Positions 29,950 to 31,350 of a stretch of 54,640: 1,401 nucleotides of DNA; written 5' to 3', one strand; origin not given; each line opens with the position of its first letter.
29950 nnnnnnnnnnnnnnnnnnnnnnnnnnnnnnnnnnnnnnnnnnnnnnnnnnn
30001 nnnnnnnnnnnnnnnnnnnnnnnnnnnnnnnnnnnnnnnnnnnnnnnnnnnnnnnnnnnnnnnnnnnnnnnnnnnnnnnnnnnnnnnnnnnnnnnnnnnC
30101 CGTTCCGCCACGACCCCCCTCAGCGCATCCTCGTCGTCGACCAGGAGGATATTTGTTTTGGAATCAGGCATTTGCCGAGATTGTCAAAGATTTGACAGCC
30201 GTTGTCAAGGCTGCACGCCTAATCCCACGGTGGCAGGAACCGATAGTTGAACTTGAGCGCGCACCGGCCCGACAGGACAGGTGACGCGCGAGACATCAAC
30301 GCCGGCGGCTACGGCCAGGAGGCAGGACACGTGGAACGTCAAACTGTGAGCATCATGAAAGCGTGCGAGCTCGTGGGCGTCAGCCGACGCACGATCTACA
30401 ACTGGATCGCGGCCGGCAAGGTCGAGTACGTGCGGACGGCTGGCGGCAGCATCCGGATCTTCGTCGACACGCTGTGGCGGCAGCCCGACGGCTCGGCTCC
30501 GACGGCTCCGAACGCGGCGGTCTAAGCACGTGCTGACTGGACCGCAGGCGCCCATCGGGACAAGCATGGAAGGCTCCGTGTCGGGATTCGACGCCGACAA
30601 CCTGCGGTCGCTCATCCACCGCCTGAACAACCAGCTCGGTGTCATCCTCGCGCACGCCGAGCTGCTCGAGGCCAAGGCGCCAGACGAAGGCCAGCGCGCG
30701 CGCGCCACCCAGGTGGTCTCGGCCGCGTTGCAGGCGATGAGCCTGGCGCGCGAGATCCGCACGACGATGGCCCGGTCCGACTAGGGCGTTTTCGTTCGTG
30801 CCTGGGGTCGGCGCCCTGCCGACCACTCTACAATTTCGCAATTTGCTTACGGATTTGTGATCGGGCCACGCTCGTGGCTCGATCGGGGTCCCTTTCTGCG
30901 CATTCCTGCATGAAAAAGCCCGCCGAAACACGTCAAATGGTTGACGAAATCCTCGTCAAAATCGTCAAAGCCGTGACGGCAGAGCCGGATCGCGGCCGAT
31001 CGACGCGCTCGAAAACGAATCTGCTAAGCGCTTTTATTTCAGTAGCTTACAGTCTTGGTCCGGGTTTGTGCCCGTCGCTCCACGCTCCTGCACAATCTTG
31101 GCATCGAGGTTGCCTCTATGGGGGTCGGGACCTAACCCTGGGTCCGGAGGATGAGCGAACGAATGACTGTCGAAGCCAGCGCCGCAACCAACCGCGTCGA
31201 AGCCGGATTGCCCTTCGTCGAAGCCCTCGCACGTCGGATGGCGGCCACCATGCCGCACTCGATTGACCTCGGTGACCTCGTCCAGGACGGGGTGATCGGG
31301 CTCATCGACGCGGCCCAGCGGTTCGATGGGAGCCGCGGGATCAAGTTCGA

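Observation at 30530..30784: Stand-alone DHp (H-box) mini-protein next to a hybrid kinase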

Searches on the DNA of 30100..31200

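Call 68: search_rna_families(source=window, start=30100, end=31200, threshold=evalue, max_evalue=1)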
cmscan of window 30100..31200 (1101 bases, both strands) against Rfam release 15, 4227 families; matches with E-value up to 1: 0.
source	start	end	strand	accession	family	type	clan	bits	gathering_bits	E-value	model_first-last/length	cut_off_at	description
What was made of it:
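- Tried and rejected: Rfam scan of 30100-31200 found no RNA family (call 68).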
